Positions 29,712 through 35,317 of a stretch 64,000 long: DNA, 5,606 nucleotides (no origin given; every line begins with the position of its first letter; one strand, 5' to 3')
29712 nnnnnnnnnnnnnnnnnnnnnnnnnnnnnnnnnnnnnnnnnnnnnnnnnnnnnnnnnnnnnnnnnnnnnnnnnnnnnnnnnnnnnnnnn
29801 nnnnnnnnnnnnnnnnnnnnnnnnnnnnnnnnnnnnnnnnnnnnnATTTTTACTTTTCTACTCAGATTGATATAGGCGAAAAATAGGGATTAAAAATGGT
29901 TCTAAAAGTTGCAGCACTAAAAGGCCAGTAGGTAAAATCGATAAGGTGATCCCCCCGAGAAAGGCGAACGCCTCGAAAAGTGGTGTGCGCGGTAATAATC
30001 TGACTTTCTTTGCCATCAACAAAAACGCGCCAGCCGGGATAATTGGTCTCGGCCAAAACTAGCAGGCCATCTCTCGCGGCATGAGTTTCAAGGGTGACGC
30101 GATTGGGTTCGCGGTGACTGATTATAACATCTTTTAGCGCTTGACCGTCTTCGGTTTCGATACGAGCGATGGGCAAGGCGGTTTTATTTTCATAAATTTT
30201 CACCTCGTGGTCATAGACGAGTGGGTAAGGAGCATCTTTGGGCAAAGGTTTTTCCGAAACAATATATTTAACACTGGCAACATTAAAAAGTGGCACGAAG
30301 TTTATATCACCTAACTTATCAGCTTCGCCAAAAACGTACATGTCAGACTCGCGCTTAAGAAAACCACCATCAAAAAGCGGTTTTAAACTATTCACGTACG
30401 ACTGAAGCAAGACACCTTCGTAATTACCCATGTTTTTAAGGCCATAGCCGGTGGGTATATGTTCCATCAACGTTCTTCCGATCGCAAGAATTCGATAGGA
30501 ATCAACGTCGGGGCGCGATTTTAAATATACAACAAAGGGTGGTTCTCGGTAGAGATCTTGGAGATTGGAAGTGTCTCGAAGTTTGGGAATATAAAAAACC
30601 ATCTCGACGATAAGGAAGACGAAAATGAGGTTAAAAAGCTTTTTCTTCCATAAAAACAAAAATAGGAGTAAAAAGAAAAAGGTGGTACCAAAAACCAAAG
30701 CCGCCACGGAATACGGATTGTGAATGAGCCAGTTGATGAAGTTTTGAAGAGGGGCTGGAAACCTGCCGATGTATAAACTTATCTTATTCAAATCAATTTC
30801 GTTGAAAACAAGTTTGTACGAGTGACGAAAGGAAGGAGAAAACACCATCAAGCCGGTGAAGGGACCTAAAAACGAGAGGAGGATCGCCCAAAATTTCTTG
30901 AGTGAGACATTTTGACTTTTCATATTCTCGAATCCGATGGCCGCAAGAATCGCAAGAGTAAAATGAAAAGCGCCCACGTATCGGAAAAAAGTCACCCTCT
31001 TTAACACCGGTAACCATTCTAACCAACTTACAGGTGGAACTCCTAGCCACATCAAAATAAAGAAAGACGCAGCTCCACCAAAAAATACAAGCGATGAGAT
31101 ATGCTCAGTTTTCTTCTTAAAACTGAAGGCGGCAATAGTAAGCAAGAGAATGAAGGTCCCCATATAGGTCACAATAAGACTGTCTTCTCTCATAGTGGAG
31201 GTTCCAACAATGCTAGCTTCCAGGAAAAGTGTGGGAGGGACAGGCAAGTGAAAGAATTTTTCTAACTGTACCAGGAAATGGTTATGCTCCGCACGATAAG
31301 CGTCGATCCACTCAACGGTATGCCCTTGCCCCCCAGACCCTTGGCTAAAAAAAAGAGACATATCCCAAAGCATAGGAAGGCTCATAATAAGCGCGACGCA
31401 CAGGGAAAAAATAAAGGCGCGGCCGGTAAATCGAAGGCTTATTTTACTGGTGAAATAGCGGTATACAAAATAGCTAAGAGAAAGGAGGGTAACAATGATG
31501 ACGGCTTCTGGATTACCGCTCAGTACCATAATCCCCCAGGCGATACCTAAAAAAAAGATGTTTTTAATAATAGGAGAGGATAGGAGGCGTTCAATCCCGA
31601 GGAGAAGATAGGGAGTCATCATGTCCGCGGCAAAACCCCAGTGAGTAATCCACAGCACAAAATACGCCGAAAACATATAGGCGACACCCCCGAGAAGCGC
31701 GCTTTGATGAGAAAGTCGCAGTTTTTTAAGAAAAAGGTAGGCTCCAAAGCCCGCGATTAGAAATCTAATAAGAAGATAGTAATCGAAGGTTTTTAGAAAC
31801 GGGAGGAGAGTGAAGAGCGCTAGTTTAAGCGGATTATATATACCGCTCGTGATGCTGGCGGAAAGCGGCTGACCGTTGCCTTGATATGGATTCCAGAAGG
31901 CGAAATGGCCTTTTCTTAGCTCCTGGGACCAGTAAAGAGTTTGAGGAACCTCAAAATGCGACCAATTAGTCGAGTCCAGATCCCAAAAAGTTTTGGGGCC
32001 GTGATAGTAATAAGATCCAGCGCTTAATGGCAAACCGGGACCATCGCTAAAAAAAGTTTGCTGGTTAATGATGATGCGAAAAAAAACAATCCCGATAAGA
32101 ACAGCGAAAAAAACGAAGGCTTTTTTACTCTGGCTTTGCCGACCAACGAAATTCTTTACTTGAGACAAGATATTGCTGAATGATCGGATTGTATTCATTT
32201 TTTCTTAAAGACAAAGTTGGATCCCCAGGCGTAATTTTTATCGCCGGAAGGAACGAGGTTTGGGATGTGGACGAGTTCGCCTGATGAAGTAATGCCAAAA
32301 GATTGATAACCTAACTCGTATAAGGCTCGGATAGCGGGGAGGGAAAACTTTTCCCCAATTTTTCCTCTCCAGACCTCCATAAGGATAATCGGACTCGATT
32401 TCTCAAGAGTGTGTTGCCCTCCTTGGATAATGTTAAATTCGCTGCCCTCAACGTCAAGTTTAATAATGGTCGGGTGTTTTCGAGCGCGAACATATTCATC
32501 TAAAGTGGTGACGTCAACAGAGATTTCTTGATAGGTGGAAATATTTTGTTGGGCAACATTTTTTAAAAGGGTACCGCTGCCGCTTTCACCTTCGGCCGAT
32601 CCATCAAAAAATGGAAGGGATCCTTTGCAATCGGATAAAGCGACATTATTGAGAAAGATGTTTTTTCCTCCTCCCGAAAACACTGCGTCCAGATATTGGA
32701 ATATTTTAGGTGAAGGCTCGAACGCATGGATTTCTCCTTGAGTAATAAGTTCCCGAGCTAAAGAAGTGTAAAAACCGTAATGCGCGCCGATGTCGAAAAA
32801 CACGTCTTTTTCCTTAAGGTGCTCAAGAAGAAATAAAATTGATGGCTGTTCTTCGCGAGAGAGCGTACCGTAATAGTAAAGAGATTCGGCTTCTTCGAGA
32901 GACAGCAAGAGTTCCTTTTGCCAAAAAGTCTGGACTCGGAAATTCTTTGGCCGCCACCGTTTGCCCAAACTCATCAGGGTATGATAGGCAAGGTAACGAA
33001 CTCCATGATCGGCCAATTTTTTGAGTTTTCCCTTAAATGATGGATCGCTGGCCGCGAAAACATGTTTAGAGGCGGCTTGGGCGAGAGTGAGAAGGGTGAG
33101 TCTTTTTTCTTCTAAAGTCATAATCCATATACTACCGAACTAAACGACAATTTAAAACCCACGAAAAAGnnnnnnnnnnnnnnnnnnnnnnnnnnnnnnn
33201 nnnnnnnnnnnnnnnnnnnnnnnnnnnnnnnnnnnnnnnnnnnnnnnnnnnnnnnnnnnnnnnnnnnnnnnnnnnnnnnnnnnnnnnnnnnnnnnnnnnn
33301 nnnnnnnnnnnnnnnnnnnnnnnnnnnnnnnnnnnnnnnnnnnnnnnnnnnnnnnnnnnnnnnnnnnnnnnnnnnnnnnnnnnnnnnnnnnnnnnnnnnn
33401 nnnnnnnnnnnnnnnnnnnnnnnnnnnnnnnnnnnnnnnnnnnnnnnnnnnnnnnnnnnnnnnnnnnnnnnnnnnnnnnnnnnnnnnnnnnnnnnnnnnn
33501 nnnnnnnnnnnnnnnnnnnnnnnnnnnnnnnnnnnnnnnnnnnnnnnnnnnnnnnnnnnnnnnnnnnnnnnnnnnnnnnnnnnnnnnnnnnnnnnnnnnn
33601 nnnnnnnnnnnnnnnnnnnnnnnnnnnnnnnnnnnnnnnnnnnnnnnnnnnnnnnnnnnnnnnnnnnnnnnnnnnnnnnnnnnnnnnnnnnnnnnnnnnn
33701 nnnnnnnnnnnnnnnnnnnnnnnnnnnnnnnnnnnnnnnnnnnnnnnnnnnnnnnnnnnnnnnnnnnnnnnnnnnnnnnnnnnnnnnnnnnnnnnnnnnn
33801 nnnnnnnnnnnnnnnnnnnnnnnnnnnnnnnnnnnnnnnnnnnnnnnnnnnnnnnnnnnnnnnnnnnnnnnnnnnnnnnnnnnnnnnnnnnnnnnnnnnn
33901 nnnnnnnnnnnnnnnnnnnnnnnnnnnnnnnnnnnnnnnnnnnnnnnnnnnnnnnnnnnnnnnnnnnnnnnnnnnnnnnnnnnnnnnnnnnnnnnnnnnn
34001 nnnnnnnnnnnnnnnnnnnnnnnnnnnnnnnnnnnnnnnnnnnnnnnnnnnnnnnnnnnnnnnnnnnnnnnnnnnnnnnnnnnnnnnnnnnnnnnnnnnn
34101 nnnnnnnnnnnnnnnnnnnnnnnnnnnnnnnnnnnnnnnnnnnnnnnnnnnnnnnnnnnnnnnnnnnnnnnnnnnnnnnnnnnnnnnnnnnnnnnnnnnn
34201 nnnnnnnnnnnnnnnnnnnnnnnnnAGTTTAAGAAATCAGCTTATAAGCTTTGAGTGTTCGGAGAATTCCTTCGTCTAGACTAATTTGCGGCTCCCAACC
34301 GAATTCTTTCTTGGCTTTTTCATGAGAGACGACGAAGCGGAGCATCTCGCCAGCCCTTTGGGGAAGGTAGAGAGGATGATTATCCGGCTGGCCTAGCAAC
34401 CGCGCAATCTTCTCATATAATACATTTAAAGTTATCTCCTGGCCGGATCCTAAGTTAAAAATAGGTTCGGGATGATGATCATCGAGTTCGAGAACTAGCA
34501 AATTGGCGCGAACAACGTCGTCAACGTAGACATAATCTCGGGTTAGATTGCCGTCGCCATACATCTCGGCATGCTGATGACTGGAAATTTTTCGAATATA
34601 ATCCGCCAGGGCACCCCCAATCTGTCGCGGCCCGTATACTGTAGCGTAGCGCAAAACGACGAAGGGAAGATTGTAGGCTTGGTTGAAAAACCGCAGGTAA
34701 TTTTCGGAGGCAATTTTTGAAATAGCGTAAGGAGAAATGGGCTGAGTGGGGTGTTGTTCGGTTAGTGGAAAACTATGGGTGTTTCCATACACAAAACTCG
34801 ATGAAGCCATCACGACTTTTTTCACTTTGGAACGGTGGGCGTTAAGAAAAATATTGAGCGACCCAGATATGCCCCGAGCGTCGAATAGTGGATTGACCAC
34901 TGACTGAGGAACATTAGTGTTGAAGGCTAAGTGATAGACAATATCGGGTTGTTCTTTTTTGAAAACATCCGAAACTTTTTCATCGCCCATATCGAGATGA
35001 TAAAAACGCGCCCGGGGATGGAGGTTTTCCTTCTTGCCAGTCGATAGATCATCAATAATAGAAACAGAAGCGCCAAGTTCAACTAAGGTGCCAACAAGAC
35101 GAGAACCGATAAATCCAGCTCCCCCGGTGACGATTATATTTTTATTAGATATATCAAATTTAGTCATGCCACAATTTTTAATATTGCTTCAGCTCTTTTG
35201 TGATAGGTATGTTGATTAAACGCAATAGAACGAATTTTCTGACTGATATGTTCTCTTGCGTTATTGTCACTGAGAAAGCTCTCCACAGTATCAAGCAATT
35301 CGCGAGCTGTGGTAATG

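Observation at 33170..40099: Array of five CgeB-like (DUF3880/GT1-like) glycosyltransferase paralogs alternating with tailoring enzymes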

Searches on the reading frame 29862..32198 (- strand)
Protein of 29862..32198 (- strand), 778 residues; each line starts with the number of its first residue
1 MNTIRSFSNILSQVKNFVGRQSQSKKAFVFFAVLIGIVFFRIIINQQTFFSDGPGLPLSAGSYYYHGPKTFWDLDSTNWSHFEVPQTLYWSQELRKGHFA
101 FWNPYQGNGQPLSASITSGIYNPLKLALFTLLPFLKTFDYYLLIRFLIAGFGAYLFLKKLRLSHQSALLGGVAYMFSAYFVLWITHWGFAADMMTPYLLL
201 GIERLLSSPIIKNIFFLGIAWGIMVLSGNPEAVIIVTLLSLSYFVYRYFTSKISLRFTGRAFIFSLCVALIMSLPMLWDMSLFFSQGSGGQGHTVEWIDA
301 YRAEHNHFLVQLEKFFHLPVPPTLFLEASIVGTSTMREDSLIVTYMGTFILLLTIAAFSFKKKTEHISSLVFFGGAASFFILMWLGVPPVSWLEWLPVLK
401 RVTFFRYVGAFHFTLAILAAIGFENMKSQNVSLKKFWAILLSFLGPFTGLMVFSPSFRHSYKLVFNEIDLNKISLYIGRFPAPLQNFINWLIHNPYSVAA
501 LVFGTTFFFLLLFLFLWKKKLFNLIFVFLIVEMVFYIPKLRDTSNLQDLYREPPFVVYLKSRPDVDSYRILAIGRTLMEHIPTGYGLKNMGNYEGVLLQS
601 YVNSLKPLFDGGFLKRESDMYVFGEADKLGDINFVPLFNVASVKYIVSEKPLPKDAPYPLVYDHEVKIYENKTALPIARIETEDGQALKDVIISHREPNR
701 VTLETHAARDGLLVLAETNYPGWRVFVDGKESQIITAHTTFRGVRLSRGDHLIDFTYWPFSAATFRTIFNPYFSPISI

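Call 8: search_protein_families(library=ncbifam, proteins=[window:29862-32198:-], max_evalue=0.01)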
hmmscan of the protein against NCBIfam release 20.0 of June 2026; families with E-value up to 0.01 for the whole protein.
window:29862-32198:- (778 aa): 0 families

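Call 19: search_protein_families(library=pfam, proteins=[window:29862-32198:-], max_evalue=0.001)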
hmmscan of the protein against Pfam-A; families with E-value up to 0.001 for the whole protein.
window:29862-32198:- (778 aa): 1 family
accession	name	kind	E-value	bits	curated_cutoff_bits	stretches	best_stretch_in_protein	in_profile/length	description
PF09586.16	YfhO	-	1.2e-09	37.6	28.5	1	691-759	756-825/835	Bacterial membrane protein YfhO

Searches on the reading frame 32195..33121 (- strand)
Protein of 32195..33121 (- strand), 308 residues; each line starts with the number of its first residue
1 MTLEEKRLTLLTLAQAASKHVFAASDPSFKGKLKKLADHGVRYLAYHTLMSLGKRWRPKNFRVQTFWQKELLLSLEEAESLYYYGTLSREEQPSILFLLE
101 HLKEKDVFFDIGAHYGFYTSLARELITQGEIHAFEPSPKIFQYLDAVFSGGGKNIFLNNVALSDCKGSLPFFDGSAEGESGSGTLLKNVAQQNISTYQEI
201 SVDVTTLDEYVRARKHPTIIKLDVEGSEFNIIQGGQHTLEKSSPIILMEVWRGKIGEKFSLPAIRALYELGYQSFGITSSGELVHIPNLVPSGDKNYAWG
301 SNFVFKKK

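Call 5: search_protein_families(library=pfam, proteins=[window:32195-33121:-], max_evalue=0.01)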
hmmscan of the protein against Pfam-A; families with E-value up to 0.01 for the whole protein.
window:32195-33121:- (308 aa): 2 families
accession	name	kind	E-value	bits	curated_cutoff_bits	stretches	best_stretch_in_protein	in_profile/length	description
PF05050.19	Methyltransf_21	-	5.2e-20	72.7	22.7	1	110-273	1-172/173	Methyltransferase FkbM domain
PF05575.17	V_cholerae_RfbT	-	0.00055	19.8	27.9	1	97-140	72-115/286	Vibrio cholerae RfbT protein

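Call 88: search_protein_families(library=ncbifam, proteins=[window:32195-33121:-], max_evalue=0.001)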
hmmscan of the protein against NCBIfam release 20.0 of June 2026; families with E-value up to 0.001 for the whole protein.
window:32195-33121:- (308 aa): 1 family
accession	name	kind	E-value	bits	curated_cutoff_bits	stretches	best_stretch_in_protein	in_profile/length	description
TIGR01444.1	fkbM_fam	subfamily_domain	2.7e-27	96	37.7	1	107-251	1-143/143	FkbM family methyltransferase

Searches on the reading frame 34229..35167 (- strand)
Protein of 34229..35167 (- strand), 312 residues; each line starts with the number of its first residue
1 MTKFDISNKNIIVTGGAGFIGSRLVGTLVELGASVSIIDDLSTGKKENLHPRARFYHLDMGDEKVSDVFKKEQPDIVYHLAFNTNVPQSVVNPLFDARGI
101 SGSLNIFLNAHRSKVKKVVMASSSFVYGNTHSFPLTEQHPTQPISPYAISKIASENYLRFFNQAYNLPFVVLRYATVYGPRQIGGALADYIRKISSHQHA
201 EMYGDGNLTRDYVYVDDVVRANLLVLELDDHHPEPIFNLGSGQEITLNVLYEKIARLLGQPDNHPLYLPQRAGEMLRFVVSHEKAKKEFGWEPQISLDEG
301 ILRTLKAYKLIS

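Call 5: search_protein_families(library=pfam, proteins=[window:34229-35167:-], max_evalue=0.01)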
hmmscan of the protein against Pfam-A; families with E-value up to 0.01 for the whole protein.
window:34229-35167:- (312 aa): 7 families
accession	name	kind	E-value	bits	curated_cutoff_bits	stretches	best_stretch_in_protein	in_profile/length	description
PF01370.27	Epimerase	-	1.1e-54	185.8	20.9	1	11-240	1-240/240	NAD dependent epimerase/dehydratase family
PF16363.11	GDP_Man_Dehyd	-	1e-47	163.7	27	1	12-302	1-330/332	GDP-mannose 4,6 dehydratase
PF01073.25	3Beta_HSD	-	1.6e-15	57.3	22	1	12-226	1-229/280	3-beta hydroxysteroid dehydrogenase/isomerase family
PF04321.23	RmlD_sub_bind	-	1.2e-12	48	27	1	10-205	2-178/287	RmlD substrate binding domain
PF02719.21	Polysacc_synt_2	-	3.3e-11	43.4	20.2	1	11-276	1-269/293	Polysaccharide biosynthesis protein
PF07993.18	NAD_binding_4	-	3.5e-06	26.8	20.1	1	72-190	87-220/258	Male sterility protein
PF13460.12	NAD_binding_10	-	0.0001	22.7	27.2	1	15-176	1-145/184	NAD(P)H-binding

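Call 88: search_protein_families(library=ncbifam, proteins=[window:34229-35167:-], max_evalue=0.001)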
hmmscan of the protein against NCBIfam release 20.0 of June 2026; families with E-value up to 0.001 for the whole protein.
window:34229-35167:- (312 aa): 35 families (the best 25 are shown)
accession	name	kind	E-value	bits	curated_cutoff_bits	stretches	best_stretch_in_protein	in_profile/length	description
TIGR01181.1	dTDP_gluc_dehyt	equivalog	1.7e-48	165.4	365.1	1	11-309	2-312/321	dTDP-glucose 4,6-dehydratase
TIGR01179.1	galE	equivalog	3.5e-47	160.8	262.3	1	10-299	1-316/332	UDP-glucose 4-epimerase GalE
TIGR04180.1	EDH_00030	hypoth_equivalog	1.5e-41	142.4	475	1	11-295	1-296/297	NAD-dependent 4,6-dehydratase LegB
NF011728.1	PRK15181.1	equivalog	2.5e-34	118.8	760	1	2-308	9-337/348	Vi polysaccharide biosynthesis UDP-N-acetylglucosaminuronic acid C-4 epimerase TviC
TIGR02197.1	heptose_epim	equivalog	1.6e-29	103.1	274.6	1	11-308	1-313/316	ADP-glyceromanno-heptose 6-epimerase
NF007582.0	PRK10217.1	equivalog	2.6e-27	95.9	698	1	9-308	2-331/355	dTDP-glucose 4,6-dehydratase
NF007490.0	PRK10084.1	subfamily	5.5e-27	94.7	649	1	10-308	2-334/361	dTDP-glucose 4,6-dehydratase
NF007956.0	PRK10675.1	subfamily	2.9e-25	89.1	394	1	10-301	2-322/338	UDP-glucose 4-epimerase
NF047922.1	GDPFucSynFcl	equivalog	6.2e-21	75.1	500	1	8-308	2-301/308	GDP-L-fucose synthase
NF008360.0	PRK11150.1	equivalog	2.4e-18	66.4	452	2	118-248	111-244/310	ADP-glyceromanno-heptose 6-epimerase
TIGR02622.1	CDP_4_6_dhtase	equivalog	9.7e-17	61.1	278.45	1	8-309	4-331/352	CDP-glucose 4,6-dehydratase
TIGR03466.1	HpnA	hypoth_equivalog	4.8e-16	58.6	367.65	1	11-299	3-284/327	hopanoid-associated sugar epimerase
TIGR01472.1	gmd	equivalog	1.5e-13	50.7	415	1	39-229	43-242/342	GDP-mannose 4,6-dehydratase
TIGR01777.1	yfcH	hypoth_equivalog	1.1e-12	48.1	207.35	1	11-270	1-251/292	TIGR01777 family oxidoreductase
NF043036.1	ErythonDh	equivalog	1.9e-11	43.7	325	1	10-159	2-161/321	D-erythronate dehydrogenase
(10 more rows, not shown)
